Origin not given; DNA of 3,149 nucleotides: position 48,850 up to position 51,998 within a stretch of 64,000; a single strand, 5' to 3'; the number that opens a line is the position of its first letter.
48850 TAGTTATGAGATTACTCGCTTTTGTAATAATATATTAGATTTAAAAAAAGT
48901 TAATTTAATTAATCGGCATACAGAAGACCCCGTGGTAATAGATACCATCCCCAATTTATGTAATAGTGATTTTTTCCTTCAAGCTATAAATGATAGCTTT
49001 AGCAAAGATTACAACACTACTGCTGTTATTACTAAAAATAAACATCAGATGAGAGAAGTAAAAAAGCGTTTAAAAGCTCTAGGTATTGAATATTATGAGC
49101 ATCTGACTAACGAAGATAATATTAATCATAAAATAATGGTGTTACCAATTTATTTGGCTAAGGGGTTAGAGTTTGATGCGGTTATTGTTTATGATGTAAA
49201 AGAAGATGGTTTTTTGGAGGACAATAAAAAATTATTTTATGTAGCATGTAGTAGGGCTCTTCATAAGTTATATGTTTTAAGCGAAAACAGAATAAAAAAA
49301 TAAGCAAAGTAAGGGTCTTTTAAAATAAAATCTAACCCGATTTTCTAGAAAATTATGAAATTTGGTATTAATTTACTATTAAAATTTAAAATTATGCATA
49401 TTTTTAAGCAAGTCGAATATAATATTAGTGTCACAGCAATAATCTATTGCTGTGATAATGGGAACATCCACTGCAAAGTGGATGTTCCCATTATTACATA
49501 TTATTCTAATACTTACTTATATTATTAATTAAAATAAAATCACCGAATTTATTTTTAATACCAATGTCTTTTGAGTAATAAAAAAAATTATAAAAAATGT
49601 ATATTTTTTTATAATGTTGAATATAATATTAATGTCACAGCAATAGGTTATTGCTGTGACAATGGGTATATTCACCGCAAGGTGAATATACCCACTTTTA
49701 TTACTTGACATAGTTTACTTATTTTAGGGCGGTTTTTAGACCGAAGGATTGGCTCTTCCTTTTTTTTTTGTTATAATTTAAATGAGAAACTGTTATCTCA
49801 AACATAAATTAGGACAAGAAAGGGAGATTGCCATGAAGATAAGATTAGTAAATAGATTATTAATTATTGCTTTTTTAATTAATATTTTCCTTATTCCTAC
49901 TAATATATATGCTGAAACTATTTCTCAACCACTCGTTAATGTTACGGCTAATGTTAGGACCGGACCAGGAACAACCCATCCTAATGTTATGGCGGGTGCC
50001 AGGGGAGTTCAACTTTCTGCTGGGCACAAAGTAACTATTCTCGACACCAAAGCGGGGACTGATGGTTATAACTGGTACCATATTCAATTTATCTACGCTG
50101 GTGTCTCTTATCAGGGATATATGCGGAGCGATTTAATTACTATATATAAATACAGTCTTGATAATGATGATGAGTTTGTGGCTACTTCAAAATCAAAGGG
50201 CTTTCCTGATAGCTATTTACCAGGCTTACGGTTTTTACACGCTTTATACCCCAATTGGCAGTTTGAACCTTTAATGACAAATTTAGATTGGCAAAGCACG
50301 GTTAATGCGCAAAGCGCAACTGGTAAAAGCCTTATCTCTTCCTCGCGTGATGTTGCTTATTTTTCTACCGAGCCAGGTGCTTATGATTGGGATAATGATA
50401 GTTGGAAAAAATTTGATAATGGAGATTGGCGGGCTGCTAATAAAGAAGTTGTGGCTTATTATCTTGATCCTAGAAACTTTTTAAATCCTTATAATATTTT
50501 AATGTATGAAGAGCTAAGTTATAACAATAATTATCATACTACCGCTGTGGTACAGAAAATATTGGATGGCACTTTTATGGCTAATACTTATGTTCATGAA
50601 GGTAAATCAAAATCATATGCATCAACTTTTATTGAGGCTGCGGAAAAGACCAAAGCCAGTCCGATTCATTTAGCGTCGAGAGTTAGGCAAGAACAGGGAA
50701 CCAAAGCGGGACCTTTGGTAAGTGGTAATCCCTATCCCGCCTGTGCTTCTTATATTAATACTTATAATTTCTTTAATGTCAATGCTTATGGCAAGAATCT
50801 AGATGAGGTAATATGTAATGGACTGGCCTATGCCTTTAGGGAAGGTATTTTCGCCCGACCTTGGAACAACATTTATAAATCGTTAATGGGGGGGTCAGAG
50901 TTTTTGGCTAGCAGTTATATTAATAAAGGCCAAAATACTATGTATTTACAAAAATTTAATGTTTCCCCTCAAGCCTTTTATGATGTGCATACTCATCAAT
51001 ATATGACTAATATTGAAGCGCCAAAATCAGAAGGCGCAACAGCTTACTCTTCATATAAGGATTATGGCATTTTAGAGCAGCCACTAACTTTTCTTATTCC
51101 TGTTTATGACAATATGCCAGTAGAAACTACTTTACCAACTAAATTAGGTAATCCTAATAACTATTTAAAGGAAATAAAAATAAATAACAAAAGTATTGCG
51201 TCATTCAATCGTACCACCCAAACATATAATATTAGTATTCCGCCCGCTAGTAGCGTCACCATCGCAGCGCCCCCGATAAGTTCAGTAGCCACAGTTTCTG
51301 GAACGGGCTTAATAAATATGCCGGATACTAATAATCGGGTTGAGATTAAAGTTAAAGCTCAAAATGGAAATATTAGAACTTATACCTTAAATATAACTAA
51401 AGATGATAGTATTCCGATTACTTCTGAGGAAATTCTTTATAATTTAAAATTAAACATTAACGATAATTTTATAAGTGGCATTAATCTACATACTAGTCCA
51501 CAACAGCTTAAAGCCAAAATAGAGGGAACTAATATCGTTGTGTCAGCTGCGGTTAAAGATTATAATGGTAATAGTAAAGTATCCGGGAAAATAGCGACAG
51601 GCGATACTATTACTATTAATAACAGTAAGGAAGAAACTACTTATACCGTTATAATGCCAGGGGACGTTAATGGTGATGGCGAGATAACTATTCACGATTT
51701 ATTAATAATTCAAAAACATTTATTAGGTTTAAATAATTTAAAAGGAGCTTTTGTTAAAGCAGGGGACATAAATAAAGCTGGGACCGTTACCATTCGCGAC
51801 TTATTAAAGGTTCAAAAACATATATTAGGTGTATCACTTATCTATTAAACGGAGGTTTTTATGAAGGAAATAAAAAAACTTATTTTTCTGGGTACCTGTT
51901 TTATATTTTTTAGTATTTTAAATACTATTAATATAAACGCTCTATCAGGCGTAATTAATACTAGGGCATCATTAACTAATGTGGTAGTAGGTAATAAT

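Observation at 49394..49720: Tandemly duplicated two-hairpin element with four compensatory base-pair changes: candidate novel structured RNA upstream of the cohesin/dockerin operon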

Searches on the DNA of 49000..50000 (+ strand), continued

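Call 65: search_with_rna_model(model_id=R1, sources=[L034, L035], max_evalue=1, filters=off)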
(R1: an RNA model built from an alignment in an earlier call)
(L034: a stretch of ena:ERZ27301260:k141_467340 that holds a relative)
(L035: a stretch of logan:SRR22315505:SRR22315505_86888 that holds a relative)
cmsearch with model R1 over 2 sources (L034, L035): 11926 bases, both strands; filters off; matches with E-value up to 1: 6.
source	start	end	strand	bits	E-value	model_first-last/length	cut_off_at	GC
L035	3367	3445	+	15.5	0.034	1-84/84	no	0.27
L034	561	626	+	14.7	0.056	1-84/84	no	0.23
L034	5225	5283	+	14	0.089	1-84/84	no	0.2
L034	5229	5281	-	11.5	0.44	1-84/84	no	0.21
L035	3402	3463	-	10.9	0.64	1-84/84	no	0.24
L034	2739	2771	+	10.3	0.91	1-84/84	no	0.18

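Call 73: search_with_rna_model(model_id=R1, sources=[L036, L037, L038, L039, L040, L041, L042, L043, L044, L045, L046, L047, L048, L049, L050, L051, L052, L053, L054, L055, L056, L057, L058, L059, L060, L061, L062, L063, L064, L065, L066, L067], max_evalue=0.1)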
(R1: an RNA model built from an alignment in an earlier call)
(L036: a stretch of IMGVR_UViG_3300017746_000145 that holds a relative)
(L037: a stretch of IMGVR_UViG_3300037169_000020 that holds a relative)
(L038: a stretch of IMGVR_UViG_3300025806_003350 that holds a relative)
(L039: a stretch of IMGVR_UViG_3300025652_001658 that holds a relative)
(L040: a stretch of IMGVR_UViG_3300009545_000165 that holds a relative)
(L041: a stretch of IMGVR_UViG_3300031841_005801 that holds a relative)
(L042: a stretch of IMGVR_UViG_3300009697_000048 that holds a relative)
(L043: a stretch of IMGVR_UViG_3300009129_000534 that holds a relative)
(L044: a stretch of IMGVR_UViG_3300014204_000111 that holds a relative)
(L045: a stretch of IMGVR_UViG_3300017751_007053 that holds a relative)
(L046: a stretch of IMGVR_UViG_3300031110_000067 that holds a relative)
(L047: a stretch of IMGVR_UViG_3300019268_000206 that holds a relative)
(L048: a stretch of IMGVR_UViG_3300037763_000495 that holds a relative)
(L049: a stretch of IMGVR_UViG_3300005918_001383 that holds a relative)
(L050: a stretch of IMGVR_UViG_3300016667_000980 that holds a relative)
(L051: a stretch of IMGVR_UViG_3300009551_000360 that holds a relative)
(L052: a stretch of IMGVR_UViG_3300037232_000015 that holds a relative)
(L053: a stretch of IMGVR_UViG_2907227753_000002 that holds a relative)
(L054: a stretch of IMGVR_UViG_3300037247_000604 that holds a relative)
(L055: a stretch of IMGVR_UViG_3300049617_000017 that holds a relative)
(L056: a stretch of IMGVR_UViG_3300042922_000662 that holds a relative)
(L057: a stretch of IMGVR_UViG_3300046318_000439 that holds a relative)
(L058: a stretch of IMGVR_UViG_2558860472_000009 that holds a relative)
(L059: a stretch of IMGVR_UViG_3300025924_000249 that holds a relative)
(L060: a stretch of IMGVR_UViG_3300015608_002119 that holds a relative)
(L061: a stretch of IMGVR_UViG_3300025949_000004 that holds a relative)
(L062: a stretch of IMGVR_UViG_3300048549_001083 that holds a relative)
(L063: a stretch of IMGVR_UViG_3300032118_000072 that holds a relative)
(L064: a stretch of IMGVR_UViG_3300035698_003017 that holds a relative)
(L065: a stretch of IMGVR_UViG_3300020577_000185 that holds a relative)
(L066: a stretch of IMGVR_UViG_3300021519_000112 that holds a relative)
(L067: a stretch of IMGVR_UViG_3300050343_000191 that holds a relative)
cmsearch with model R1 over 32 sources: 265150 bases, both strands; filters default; matches with E-value up to 0.1: 0.
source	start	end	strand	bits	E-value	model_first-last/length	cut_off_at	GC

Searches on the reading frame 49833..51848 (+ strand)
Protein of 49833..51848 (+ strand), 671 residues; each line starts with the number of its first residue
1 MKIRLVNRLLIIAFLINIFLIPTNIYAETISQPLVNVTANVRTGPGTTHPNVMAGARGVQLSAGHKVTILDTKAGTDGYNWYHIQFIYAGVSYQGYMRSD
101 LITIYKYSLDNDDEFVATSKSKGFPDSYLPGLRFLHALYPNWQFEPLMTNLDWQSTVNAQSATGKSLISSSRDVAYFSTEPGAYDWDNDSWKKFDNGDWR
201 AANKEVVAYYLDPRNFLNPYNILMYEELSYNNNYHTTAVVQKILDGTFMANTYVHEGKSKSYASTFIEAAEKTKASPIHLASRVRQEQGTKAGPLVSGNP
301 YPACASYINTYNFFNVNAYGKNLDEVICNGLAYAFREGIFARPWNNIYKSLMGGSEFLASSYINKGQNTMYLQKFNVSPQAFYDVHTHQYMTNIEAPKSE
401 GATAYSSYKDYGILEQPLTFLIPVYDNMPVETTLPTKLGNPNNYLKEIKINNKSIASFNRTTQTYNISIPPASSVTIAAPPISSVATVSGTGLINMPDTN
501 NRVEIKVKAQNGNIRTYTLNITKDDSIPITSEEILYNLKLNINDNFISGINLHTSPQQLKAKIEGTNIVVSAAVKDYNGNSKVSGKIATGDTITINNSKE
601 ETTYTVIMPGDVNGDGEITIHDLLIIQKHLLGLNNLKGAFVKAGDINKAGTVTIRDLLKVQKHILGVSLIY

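Call 14: search_protein_families(library=pfam, proteins=[window:49833-51848:+])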
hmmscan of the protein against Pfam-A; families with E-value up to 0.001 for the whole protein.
window:49833-51848:+ (671 aa): 2 families
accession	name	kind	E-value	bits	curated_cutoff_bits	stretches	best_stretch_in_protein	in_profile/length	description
PF00404.24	Dockerin_1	-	9.6e-13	48.6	22.9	1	609-665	1-57/57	Dockerin type I domain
PF08239.17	SH3_3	-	0.00033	21.2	27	0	39-100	3-51/54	Bacterial SH3 domain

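Call 19: find_encoding_contigs(protein=window:49833-51848:+, flank=3000, max_places=10)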
Protein window:49833-51848:+ (671 aa): 2 contigs read that carry it; 2 places shown.
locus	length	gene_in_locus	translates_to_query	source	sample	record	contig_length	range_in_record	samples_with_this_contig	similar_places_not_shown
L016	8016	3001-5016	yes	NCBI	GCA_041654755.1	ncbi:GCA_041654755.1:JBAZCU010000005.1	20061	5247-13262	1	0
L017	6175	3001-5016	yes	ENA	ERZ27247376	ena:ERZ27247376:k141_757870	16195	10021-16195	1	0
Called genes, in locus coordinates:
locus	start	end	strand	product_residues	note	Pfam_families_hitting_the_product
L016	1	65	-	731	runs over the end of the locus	PF03793:PASTA (faint), PF03816:LytR_cpsA_psr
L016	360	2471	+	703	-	PF13086:AAA_11 (faint), PF00580:UvrD-helicase, PF01443:Viral_helicase1 (faint), PF13245:AAA_19 (faint), PF13361:UvrD_C, PF13538:UvrD_C_2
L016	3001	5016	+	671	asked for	PF00404:Dockerin_1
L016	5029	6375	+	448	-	PF00963:Cohesin (weak), PF12733:Cadherin-like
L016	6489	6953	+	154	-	PF08660:Alg14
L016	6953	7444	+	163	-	-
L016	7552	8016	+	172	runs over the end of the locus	PF09419:PGP_phosphatase, PF13419:HAD_2 (weak), PF00702:Hydrolase, PF13242:Hydrolase_like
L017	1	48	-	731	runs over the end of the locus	PF03793:PASTA (faint), PF03816:LytR_cpsA_psr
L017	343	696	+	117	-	-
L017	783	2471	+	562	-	PF13086:AAA_11 (faint), PF00580:UvrD-helicase, PF13245:AAA_19 (faint), PF01443:Viral_helicase1 (faint), PF13361:UvrD_C, PF13538:UvrD_C_2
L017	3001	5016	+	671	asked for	PF00404:Dockerin_1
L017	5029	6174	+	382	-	?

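Call 23: list_cluster_members(proteins=[window:49833-51848:+, window:54922-56010:+])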
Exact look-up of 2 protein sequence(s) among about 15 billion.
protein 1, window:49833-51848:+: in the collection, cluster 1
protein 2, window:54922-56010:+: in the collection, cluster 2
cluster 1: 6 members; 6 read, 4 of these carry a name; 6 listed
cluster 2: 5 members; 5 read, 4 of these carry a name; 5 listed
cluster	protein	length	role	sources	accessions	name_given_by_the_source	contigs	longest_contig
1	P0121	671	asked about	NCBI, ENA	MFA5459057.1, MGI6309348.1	MAG: dockerin type I domain-containing protein [Bacilli bacterium]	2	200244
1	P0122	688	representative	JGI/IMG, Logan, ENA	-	beta-N-acetylglucosaminidase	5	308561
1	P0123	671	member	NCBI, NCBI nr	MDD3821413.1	MAG: dockerin type I domain-containing protein [Bacilli bacterium] | dockerin type I domain-containing protein [Bacilli bacterium]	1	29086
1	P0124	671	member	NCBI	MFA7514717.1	MAG: dockerin type I domain-containing protein [Bacilli bacterium]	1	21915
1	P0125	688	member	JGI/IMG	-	-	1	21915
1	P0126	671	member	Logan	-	-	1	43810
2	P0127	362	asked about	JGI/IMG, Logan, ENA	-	acetoin utilization deacetylase AcuC-like enzyme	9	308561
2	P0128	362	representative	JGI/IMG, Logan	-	acetoin utilization deacetylase AcuC-like enzyme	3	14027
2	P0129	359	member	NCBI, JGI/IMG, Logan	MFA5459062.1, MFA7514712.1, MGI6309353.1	MAG: histone deacetylase [Bacilli bacterium]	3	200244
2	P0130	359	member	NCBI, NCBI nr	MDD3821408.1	MAG: histone deacetylase [Bacilli bacterium] | histone deacetylase [Bacilli bacterium]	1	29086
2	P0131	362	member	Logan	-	-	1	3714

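Call 30: find_encoding_contigs(protein=P0123, flank=4000, max_places=4)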
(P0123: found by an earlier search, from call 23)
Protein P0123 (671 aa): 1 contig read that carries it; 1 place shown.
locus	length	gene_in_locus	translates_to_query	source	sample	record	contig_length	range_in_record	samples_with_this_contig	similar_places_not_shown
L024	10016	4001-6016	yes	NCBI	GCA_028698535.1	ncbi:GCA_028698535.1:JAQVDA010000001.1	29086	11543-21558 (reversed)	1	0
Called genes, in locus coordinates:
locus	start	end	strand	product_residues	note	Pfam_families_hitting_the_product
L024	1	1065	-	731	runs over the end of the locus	PF03793:PASTA (faint), PF03816:LytR_cpsA_psr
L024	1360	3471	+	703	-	PF13086:AAA_11 (faint), PF00580:UvrD-helicase, PF01443:Viral_helicase1 (faint), PF13245:AAA_19 (faint), PF13361:UvrD_C, PF13538:UvrD_C_2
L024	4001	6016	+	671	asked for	PF00404:Dockerin_1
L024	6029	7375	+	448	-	PF00963:Cohesin (weak), PF12733:Cadherin-like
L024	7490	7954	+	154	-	PF08660:Alg14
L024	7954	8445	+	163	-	-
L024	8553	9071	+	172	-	PF09419:PGP_phosphatase, PF13419:HAD_2 (weak), PF00702:Hydrolase, PF13242:Hydrolase_like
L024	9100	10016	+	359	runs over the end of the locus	PF00850:Hist_deacetyl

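Call 31: find_encoding_contigs(protein=P0124, flank=4000, max_places=4)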
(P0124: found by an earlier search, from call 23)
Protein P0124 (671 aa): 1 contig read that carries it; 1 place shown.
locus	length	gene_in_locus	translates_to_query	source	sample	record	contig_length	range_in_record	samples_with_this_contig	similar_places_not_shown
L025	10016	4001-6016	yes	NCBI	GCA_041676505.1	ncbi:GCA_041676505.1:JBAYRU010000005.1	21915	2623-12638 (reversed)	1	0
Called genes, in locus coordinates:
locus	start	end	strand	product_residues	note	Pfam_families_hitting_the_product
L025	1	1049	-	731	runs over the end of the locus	PF03793:PASTA (faint), PF03816:LytR_cpsA_psr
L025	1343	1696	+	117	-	-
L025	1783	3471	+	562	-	PF13086:AAA_11 (faint), PF00580:UvrD-helicase, PF13245:AAA_19 (faint), PF01443:Viral_helicase1 (faint), PF13361:UvrD_C, PF13538:UvrD_C_2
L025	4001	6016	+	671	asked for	PF00404:Dockerin_1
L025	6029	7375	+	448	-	PF00963:Cohesin (faint), PF12733:Cadherin-like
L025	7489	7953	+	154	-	PF08660:Alg14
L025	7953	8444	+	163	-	-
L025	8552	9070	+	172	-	PF09419:PGP_phosphatase, PF13419:HAD_2 (weak), PF00702:Hydrolase, PF13242:Hydrolase_like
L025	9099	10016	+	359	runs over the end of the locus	PF00850:Hist_deacetyl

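Call 32: find_encoding_contigs(protein=P0126, flank=4000, max_places=4)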
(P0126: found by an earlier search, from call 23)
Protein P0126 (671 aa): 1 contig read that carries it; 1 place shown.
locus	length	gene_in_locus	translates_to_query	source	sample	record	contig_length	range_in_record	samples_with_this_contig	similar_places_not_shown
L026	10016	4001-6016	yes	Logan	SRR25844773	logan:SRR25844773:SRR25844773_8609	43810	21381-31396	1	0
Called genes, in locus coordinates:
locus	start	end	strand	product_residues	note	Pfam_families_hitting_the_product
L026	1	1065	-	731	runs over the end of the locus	PF03793:PASTA (faint), PF03816:LytR_cpsA_psr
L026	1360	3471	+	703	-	PF13086:AAA_11 (faint), PF00580:UvrD-helicase, PF01443:Viral_helicase1 (faint), PF13245:AAA_19 (faint), PF13361:UvrD_C, PF13538:UvrD_C_2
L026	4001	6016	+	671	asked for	PF00404:Dockerin_1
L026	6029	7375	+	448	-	PF00963:Cohesin (faint), PF12733:Cadherin-like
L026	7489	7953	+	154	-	PF08660:Alg14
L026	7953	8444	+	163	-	-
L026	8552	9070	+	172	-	PF09419:PGP_phosphatase, PF13419:HAD_2 (weak), PF00702:Hydrolase, PF13242:Hydrolase_like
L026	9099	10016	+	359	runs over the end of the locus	PF00850:Hist_deacetyl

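Call 39: find_homologous_proteins(query=window:49833-51848:+, max_evalue=1e-20)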
Query window:49833-51848:+ (671 aa): 2090 proteins with E <= 1e-20 among 8000 candidates; the best 120 are listed.
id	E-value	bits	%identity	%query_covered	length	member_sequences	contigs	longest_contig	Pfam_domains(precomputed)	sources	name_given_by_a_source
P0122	0.0e+0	1519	100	100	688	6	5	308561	PF00404.25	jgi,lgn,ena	jgi:beta-N-acetylglucosaminidase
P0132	2.4e-218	745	56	96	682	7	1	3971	PF00404.25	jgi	-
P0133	2.0e-198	679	48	100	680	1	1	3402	PF00404.25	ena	-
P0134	1.4e-193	663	45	58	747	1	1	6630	PF00404.25,PF08239.18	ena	-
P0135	3.7e-191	655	50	96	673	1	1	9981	PF00404.25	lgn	-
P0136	6.0e-185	634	48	99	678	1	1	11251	PF12733.14,PF00404.25,PF08239.18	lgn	-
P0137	1.4e-181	623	47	96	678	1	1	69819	PF00404.25,PF08239.18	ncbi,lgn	-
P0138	1.4e-180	620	47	97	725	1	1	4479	PF00404.25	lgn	-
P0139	4.2e-180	618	46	100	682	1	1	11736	PF12733.14,PF00404.25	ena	-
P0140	1.4e-179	617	46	100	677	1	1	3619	PF12733.14,PF00404.25,PF08239.18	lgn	-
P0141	2.2e-178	613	48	51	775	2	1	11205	PF00404.25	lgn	-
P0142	4.2e-173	595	47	53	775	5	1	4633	PF00404.25,PF08239.18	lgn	-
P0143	4.2e-172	592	47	54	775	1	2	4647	PF00404.25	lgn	-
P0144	8.5e-172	591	48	53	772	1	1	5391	PF00404.25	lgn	-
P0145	1.4e-158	547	44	99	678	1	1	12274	PF00404.25,PF08239.18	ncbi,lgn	ncbi:MAG: dockerin type I domain-containing protein [Bacilli bacterium]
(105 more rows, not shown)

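Call 40: find_encoding_contigs(protein=P0132, flank=4000, max_places=3)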
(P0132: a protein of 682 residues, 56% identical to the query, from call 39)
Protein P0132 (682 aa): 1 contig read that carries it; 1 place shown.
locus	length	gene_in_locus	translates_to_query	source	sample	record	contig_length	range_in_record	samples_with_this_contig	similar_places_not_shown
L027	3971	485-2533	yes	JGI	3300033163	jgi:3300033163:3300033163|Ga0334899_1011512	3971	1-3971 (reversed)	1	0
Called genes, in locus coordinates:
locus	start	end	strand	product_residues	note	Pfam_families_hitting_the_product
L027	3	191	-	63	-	?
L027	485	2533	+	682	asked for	PF00404:Dockerin_1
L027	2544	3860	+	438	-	PF12733:Cadherin-like (weak)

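Call 41: find_encoding_contigs(protein=P0135, flank=4000, max_places=3)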
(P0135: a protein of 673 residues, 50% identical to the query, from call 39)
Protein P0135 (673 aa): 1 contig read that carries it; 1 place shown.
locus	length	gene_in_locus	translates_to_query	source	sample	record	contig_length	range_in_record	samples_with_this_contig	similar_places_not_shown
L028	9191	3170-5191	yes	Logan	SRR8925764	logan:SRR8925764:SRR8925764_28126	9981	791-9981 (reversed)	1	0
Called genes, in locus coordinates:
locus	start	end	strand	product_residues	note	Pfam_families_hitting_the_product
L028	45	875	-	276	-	PF00181:Ribosomal_L2_N, PF03947:Ribosomal_L2_C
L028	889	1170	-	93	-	PF00276:Ribosomal_L23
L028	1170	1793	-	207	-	PF00573:Ribosomal_L4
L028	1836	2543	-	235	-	PF00297:Ribosomal_L3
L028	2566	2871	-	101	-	PF00338:Ribosomal_S10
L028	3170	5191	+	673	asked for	PF00404:Dockerin_1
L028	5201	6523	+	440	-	PF00963:Cohesin (weak), PF12733:Cadherin-like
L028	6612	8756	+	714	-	PF03793:PASTA (faint), PF03816:LytR_cpsA_psr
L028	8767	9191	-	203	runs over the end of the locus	-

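Call 42: find_encoding_contigs(protein=P0137, flank=4000, max_places=3)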
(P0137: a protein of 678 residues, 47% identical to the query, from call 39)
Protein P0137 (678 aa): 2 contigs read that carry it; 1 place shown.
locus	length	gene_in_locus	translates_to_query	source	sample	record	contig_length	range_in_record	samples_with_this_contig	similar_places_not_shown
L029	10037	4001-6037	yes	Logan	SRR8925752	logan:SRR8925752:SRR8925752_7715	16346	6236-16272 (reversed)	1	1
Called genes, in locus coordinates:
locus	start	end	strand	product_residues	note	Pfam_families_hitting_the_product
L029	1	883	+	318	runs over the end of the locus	?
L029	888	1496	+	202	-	-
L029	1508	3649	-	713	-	PF03793:PASTA (faint), PF03816:LytR_cpsA_psr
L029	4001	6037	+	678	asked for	PF08239:SH3_3 (faint), PF00404:Dockerin_1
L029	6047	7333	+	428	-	PF12733:Cadherin-like (weak)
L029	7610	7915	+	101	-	PF00338:Ribosomal_S10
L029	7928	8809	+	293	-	PF00297:Ribosomal_L3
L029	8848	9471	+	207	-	PF00573:Ribosomal_L4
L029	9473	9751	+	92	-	PF00276:Ribosomal_L23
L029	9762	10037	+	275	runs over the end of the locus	PF00181:Ribosomal_L2_N, PF03947:Ribosomal_L2_C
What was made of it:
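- In relatives the operon abuts LytR or the S10 operon (calls 40-42).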

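Call 67: search_protein_families(library=ncbifam, proteins=[window:49833-51848:+], max_evalue=0.00001)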
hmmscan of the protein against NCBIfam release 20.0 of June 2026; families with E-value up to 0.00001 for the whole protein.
window:49833-51848:+ (671 aa): 2 families
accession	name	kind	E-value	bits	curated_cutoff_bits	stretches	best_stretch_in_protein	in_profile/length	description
NF052642.1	amidase_SagB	exception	9.9e-09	34.8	425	1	195-409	72-261/282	peptidoglycan release complex glucosaminidase SagB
NF049990.1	CellobisidaseCelK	equivalog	9.8e-07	27.3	1700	1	594-668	815-886/889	cellulose 1,4-beta-cellobiosidase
